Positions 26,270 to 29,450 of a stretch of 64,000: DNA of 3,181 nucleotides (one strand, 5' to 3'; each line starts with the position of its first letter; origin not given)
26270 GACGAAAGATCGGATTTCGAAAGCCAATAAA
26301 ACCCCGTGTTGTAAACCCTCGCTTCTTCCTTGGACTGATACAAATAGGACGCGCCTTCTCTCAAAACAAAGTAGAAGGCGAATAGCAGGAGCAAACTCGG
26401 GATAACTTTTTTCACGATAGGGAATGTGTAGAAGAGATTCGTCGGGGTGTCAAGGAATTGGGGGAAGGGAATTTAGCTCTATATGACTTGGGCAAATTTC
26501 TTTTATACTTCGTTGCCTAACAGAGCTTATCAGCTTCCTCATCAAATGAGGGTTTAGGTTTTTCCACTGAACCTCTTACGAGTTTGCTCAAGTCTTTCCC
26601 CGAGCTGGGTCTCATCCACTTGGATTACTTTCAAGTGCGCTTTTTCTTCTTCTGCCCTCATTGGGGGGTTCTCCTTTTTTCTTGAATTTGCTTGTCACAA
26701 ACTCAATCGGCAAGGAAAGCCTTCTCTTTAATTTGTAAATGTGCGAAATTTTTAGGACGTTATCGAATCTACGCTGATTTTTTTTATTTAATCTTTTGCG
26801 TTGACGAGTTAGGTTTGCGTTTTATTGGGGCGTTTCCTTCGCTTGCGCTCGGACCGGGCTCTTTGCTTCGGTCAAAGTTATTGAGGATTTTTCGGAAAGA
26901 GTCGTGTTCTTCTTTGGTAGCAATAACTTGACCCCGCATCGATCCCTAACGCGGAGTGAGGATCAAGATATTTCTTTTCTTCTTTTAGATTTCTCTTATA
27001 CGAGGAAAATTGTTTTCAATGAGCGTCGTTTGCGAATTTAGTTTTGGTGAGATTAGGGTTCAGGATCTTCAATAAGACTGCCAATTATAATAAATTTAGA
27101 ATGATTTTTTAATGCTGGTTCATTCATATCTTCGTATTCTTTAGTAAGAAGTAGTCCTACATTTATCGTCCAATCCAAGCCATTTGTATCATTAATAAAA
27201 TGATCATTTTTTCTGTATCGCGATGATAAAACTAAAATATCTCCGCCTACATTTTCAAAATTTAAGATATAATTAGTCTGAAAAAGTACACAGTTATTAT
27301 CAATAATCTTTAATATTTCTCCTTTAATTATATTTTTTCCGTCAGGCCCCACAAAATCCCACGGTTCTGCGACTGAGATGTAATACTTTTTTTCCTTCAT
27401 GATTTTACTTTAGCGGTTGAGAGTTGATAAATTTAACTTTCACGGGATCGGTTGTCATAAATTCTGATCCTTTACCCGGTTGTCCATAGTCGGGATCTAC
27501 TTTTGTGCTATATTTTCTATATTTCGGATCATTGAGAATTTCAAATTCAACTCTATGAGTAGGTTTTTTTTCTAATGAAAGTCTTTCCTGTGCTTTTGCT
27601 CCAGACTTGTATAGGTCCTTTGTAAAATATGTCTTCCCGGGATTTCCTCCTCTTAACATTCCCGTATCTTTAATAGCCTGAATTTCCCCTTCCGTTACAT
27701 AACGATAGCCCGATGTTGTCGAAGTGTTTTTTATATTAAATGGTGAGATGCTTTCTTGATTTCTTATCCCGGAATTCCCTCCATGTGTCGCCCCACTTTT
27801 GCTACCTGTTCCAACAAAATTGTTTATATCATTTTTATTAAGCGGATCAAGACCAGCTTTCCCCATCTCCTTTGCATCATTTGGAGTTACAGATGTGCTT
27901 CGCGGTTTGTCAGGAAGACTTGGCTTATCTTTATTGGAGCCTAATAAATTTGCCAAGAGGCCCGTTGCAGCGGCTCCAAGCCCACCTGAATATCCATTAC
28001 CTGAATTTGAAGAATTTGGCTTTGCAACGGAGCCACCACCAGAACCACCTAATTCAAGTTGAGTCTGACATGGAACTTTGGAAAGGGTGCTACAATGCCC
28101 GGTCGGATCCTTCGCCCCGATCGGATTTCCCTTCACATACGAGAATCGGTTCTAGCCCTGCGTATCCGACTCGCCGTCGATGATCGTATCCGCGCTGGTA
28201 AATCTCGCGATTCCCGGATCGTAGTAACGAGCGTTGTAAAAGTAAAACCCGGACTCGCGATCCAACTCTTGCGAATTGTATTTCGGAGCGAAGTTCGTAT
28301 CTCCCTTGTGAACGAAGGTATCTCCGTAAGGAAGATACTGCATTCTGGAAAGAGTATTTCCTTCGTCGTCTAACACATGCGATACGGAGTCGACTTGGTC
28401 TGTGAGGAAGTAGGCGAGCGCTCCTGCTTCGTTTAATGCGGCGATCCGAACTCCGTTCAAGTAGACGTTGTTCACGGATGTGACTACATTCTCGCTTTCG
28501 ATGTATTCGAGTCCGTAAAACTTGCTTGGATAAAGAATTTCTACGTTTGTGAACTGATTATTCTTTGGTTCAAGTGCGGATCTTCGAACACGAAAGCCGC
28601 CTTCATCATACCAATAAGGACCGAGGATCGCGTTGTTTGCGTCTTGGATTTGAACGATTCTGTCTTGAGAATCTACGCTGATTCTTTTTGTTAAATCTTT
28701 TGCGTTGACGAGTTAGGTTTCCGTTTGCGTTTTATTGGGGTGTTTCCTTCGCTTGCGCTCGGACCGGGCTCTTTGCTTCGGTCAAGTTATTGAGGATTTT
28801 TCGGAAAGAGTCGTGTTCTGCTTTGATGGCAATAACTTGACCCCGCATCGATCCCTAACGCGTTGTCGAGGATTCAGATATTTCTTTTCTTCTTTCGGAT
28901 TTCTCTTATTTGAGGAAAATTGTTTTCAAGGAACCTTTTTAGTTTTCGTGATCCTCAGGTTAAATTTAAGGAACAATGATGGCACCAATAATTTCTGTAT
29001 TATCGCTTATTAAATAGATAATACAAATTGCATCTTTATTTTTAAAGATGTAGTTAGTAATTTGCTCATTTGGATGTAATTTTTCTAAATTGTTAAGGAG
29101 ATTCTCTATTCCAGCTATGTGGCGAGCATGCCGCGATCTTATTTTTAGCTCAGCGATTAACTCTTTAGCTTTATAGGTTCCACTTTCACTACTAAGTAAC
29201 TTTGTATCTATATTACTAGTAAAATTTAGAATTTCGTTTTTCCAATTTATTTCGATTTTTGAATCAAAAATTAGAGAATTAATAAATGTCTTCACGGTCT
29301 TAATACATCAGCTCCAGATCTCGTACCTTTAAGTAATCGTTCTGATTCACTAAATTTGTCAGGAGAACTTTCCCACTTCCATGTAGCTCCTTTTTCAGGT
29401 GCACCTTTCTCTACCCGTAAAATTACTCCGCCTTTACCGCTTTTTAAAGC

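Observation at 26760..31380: Rhs/YD-repeat polymorphic toxin locus with a displaced (orphan) toxin-immunity cassette in a spirochete-like genome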

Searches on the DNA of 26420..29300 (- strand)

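Call 30: search_dna_similar(query=window:26700-29300:-, collection=plasmids, mode=distant, max_rows=25)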
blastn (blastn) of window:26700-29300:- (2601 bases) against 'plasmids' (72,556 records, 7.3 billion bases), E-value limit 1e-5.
Records with a match: 53; places in all: 207; records where one place covers at least 80% of the query: 0.
Best place of each record, by identity: 60-80% 53.
By first word of the organism name: Leptospira 53.
By predicted mobility (MOB-suite, as given by PLSDB): non-mobilizable 53.
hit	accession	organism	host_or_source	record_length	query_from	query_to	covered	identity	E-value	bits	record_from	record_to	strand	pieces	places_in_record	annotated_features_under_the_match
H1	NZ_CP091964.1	Leptospira noguchii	Homo sapiens,Cell culture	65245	369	2380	71%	76.8%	2e-171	1364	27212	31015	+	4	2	glycohydrolase toxin TNT-related protein | transposase | hypothetical protein (x3)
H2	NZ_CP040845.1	Leptospira weilii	Canis lupus familiaris,urine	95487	367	2332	68%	79.3%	0e+0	1522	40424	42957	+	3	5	RHS repeat-associated core domain-containing protein | hypothetical protein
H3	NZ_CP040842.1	Leptospira weilii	Canis lupus familiaris,urine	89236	594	2241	63%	78.9%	0e+0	1393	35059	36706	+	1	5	RHS repeat-associated core domain-containing protein | hypothetical protein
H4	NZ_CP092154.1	Leptospira interrogans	Homo sapiens,blood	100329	571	2228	64%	73.6%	0e+0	991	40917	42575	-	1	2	RHS repeat-associated core domain-containing protein | hypothetical protein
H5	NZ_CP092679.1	Leptospira interrogans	Homo sapiens,blood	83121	571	2228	64%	73.6%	0e+0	991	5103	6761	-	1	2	RHS repeat-associated core domain-containing protein | hypothetical protein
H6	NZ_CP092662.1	Leptospira interrogans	Homo sapiens,blood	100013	571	2228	64%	73.6%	0e+0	991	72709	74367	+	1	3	RHS repeat-associated core domain-containing protein | hypothetical protein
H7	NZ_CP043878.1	Leptospira interrogans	Homo sapiens,cell culture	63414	571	2228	64%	73.3%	0e+0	972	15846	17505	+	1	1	hypothetical protein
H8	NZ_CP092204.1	Leptospira weilii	Homo sapiens,blood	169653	594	2227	63%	73.7%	0e+0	993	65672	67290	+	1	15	SpvB/TcaC N-terminal domain-containing protein | hypothetical protein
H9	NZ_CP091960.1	Leptospira noguchii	Bos taurus,Cell culture,urine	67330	564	2079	58%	75.0%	0e+0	1352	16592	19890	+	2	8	hypothetical protein (x2)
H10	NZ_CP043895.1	Leptospira interrogans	Homo sapiens,cell culture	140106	369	2500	58%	75.4%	9e-152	1238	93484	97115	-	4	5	hypothetical protein (x2) | HNH/endonuclease VII fold putative polymorphic toxin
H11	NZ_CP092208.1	Leptospira weilii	Homo sapiens,blood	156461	604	2087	57%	74.1%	0e+0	939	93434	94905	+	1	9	RHS repeat-associated core domain-containing protein | hypothetical protein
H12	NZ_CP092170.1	Leptospira interrogans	Homo sapiens,blood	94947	842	2228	53%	74.4%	0e+0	868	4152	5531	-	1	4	RHS repeat-associated core domain-containing protein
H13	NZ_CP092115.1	Leptospira noguchii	Bos taurus,Cell culture,urine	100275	369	2488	40%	76.6%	6e-173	768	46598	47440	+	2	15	none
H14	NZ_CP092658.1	Leptospira kirschneri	Homo sapiens,blood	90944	369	2500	41%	75.0%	1e-155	721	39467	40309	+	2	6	none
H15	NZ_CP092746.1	Leptospira interrogans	Homo sapiens,blood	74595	369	2488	40%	75.1%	7e-147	699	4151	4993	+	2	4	none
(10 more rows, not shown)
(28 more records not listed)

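Call 31: get_annotated_region(hit=H2, flank=12000)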
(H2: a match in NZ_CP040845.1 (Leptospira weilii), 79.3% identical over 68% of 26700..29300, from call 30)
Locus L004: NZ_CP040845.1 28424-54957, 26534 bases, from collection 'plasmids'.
description: Leptospira weilii strain CUD13 plasmid pD13, complete sequence
organism: Leptospira weilii (NCBI taxid 28184)
taxonomy: Bacteria; Spirochaetota; Spirochaetia; Leptospirales; Leptospiraceae; Leptospira; Leptospira weilii
host: -; source: Canis lupus familiaris,urine; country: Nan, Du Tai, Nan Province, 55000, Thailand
typing (MOB-suite, as given by PLSDB): non-mobilizable
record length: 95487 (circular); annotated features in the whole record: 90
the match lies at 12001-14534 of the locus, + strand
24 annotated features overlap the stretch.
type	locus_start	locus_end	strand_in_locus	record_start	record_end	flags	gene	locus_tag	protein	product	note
CDS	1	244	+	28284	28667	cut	-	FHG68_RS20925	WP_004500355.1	hypothetical protein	-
CDS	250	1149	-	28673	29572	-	-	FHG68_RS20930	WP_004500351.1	membrane protein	-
CDS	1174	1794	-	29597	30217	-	-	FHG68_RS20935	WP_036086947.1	hypothetical protein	-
CDS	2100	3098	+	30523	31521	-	-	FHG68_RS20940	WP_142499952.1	DUF1016 N-terminal domain-containing protein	-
CDS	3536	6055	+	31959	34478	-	-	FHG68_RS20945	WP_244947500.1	RHS repeat-associated core domain-containing protein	-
CDS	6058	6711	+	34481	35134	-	-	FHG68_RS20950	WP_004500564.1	hypothetical protein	-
CDS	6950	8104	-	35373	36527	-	-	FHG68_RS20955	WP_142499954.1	AraC family transcriptional regulator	-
CDS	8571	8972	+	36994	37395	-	-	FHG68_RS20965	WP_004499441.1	helix-turn-helix transcriptional regulator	-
CDS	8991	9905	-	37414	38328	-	-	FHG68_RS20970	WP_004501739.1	histidine kinase N-terminal 7TM domain-containing protein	-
CDS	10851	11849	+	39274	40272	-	-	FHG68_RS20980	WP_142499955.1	DUF1016 N-terminal domain-containing protein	-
CDS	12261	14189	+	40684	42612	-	-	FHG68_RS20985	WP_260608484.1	RHS repeat-associated core domain-containing protein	-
CDS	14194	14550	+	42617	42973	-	-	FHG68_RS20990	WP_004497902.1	hypothetical protein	-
CDS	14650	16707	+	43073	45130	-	-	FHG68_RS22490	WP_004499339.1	polymorphic toxin-type HINT domain-containing protein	-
CDS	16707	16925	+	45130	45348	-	-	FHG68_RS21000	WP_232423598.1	hypothetical protein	-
CDS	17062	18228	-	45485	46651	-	-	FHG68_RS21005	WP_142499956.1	AraC family transcriptional regulator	-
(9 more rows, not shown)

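Call 32: get_annotated_region(hit=H8, flank=15000)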
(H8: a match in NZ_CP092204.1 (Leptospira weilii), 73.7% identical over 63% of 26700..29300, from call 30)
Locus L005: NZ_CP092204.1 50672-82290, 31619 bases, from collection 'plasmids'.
description: Leptospira weilii strain FMAS_PD2 plasmid pLiSL17, complete sequence
organism: Leptospira weilii (NCBI taxid 28184)
taxonomy: Bacteria; Spirochaetota; Spirochaetia; Leptospirales; Leptospiraceae; Leptospira; Leptospira weilii
host: -; source: Homo sapiens,blood; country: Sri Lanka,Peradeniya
typing (MOB-suite, as given by PLSDB): non-mobilizable
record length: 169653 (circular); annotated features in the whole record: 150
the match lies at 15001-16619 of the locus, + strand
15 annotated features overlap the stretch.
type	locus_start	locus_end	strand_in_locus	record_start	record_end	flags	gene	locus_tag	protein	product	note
CDS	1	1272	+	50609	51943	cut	-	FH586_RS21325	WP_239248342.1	DNA-binding protein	-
CDS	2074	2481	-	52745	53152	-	-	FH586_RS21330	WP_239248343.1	hypothetical protein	-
CDS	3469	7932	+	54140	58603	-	-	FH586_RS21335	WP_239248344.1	LIC12048 family lipoprotein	-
CDS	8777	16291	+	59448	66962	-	-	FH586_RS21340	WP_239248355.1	SpvB/TcaC N-terminal domain-containing protein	-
CDS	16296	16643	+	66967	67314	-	-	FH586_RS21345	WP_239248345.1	hypothetical protein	-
CDS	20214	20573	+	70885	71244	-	-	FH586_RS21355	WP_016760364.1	hypothetical protein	-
CDS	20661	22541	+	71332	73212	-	-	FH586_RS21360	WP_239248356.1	RHS repeat-associated core domain-containing protein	-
CDS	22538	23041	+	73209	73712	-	-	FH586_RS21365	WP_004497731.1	hypothetical protein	-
CDS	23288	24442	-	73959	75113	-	-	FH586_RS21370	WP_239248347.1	helix-turn-helix domain-containing protein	-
CDS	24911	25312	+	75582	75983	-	-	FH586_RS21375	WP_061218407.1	helix-turn-helix transcriptional regulator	-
CDS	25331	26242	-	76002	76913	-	-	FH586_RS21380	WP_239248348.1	histidine kinase N-terminal 7TM domain-containing protein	-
CDS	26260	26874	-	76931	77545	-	-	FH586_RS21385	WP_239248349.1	hypothetical protein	-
CDS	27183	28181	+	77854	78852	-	-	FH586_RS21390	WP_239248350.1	DUF1016 N-terminal domain-containing protein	-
CDS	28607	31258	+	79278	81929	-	-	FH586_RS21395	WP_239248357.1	RHS repeat-associated core domain-containing protein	-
CDS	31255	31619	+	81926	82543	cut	-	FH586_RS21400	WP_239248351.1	Imm53 family immunity protein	-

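Call 81: search_dna_similar(query=window:26420-26765:-, collection=plasmids, mode=distant, max_rows=10)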
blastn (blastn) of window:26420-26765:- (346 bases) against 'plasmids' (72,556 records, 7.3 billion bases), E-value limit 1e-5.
No match.

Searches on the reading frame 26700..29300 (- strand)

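Call 76: search_protein_families(library=pfam, proteins=[L005:8777-16291:+, L005:3469-7932:+], max_evalue=0.001)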
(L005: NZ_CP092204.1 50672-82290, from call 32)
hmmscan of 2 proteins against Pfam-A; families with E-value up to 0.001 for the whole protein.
L005:8777-16291:+ (2504 aa): 4 families
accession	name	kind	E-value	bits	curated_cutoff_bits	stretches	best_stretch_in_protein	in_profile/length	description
PF05593.20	RHS_repeat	-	6.2e-32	109.8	22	3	1725-1762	1-38/38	RHS Repeat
PF03534.18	SpvB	-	4.4e-26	92.2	22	1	92-260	3-188/287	Salmonella virulence plasmid 65kDa B protein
PF13517.12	FG-GAP_3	-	2e-12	47.9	26.9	2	636-695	1-59/61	FG-GAP-like repeat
PF01839.29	FG-GAP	-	1e-10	41.7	22.1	0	570-583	5-18/37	FG-GAP repeat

L005:3469-7932:+ (1487 aa): 0 families

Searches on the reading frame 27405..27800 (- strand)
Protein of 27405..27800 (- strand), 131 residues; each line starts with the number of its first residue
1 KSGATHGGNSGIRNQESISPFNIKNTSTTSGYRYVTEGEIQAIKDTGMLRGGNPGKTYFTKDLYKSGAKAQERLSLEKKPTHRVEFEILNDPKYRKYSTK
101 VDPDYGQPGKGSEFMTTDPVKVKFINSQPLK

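Call 26: search_solved_structures(query=window:27405-27800:-, max_evalue=10)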
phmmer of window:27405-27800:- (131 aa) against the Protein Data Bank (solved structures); distinct sequences matched with E-value up to 10: 3.
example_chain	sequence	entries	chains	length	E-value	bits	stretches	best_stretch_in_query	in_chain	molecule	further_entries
8r15_A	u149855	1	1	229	0.081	16.2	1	101-128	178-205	TNT domain-containing protein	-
1pv5_A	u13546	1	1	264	0.14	15.4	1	58-110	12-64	Hypothetical protein ywqG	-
6p8o_A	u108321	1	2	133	1.6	12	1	26-121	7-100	HORMA domain containing protein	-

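Call 27: search_protein_families(library=pfam, proteins=[window:27405-27800:-], max_evalue=10)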
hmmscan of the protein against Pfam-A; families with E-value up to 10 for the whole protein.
window:27405-27800:- (131 aa): 2 families
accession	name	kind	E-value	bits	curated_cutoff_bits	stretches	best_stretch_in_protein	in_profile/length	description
PF11141.13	DUF2914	-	0.098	12.8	23.6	1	78-101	12-34/62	Protein of unknown function (DUF2914)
PF14021.12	TNT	-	0.16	12.9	27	1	83-121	40-77/88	Tuberculosis necrotizing toxin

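Call 42: find_homologous_proteins(query=window:27405-27800:-, max_evalue=0.01)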
Query window:27405-27800:- (131 aa): 38 proteins with E <= 0.01 among 41 candidates.
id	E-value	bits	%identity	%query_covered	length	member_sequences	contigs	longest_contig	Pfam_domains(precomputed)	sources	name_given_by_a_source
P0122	1.5e-62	227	81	100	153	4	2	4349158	-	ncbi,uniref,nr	ncbi:hypothetical protein LIF_A1480 [Leptospira interrogans serovar Lai str. IPAV]|uniref:Uncharacte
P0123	2.0e-41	159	72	79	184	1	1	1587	-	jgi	jgi:hypothetical protein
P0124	6.2e-41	157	66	83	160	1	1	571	-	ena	-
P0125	7.0e-41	157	67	77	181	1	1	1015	-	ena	-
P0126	1.2e-40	156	70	79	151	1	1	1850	-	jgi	jgi:hypothetical protein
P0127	1.3e-40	156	73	79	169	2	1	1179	-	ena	-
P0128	2.2e-40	155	66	79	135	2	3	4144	-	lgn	-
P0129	4.9e-40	154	69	81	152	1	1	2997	-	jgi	jgi:hypothetical protein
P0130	9.6e-40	153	70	77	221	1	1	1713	-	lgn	-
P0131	3.1e-39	152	70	77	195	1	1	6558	-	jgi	-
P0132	7.3e-39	151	63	87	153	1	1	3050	-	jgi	jgi:hypothetical protein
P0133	1.0e-38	150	65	77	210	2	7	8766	-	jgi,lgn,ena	-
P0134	5.4e-38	148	65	83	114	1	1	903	-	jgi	jgi:hypothetical protein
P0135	3.6e-37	145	67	79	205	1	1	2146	-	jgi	-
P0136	4.1e-37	145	68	79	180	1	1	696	-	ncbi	-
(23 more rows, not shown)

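Call 54: predict_structure(alignment_id=A2)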
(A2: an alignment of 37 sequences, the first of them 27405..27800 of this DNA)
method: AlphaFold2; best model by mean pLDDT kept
length: 131 residues; sequences in the alignment: 37
mean_pLDDT: 85.1   pTM: 0.71
mean pLDDT of the five models: 85.1, 84.7, 84.4, 84.3, 83.9
residues with pLDDT >= 90: 100; 70-90: 4; 50-70: 3; < 50: 24
segments of 3 or more residues with pLDDT < 50: 1-3, 5-19, 21-26
pLDDT, mean of each block of 10 residues (from residue 1): 44 46 60 95 95 92 97 97 97 94 96 95 97 94
secondary structure, 60 per line:
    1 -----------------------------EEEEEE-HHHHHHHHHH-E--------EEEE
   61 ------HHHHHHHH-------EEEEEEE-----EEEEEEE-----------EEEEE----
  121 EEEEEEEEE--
elements in order: E30-35 H37-46 E57-60 H67-74 E82-88 E94-100 E112-116 E121-129

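Call 60: fold_search(model_id=the predicted structure, library=pdb)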
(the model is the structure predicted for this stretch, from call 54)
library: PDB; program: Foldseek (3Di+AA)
matches with E <= 10: 302; with E <= 0.001: 1
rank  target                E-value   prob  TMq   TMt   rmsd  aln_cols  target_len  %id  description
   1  6b12_A                2.8e-04  1.00  0.63  0.68   2.7       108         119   16  Structure of Tne2 in complex with Tni2 (released 2017-12-20)
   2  2o0p                  1.6e-02  0.96  0.40  0.44   5.2       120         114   15  X-ray Crystal Structure of Protein CC0527 (V27M / L66M double mutant) from Caulobacter crescentus. Northeast Structural  (released 2006-12-12)
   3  2o0q                  1.7e-02  0.96  0.40  0.44   5.2       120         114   15  X-ray Crystal Structure of Protein CC0527 from Caulobacter crescentus. Northeast Structural Genomics Consortium Target C (released 2006-12-12)
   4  7zhl_A                3.0e-02  0.93  0.40  0.45  10.0       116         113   18  Salmonella enterica Rhs1 C-terminal toxin TreTu (released 2022-11-23)
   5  6xtd_A                7.4e-02  0.96  0.46  0.45   4.6       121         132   12  Rhs1-CT in complex with cognate immunity protein RhsI1 (released 2021-07-28)
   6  7zhl_B                9.9e-02  0.66  0.37  0.42  11.4       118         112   17  Salmonella enterica Rhs1 C-terminal toxin TreTu (released 2022-11-23)
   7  7zhm_B                1.2e-01  0.89  0.43  0.49   4.2       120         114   12  Salmonella enterica Rhs1 C-terminal toxin TreTu complex with TriTu immunity protein (released 2022-11-23)
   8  7zhm_A                1.3e-01  0.89  0.44  0.50   4.1       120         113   12  Salmonella enterica Rhs1 C-terminal toxin TreTu complex with TriTu immunity protein (released 2022-11-23)
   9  6g0w_B                1.8e-01  0.51  0.37  0.28  11.3       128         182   12  Human PARP14 (ARTD8), catalytic fragment in complex with inhibitor MCD72 (released 2018-05-23)
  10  9rls_C                1.9e-01  0.51  0.38  0.28   8.7       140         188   14  PARP10 catalytic domain in complex with OUL499 (released 2025-09-17)
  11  9rls_F                2.3e-01  0.47  0.38  0.29   8.6       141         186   13  PARP10 catalytic domain in complex with OUL499 (released 2025-09-17)
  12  3hkv_A                3.1e-01  0.38  0.37  0.27  10.1       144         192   12  Human poly(ADP-ribose) polymerase 10, catalytic fragment in complex with an inhibitor 3-aminobenzamide (released 2009-06-16)
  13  1wmm                  3.3e-01  0.20  0.27  0.25  10.5       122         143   14  Crystal structure of PH1033 from Pyrococcus horikoshii Ot3 (released 2005-08-23)
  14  2o3o_C                3.3e-01  0.04  0.14  0.09  14.8       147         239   12  Crystal Structure of the sensor histidine kinase regulator YycI from Bacillus subtitlis (released 2007-04-10)
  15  9rls_A                4.4e-01  0.35  0.38  0.28   8.8       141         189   13  PARP10 catalytic domain in complex with OUL499 (released 2025-09-17)
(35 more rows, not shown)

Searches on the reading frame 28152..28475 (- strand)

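Call 4: search_protein_families(library=pfam, proteins=[window:28152-28475:-], max_evalue=0.1)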
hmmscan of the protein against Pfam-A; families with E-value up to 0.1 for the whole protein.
window:28152-28475:- (107 aa): 0 families

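Call 7: search_protein_families(library=ncbifam, proteins=[window:28152-28475:-], max_evalue=0.1)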
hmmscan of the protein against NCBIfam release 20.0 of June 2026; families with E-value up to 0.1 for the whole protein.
window:28152-28475:- (107 aa): 2 families
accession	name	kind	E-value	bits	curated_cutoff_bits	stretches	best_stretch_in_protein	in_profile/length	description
TIGR03696.1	Rhs_assc_core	domain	1e-12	48.3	32.5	1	47-99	1-52/76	RHS repeat-associated core domain-containing protein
NF041261.1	RHS_core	equivalog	0.00036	18.4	2000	1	34-98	1171-1237/1261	RHS element core protein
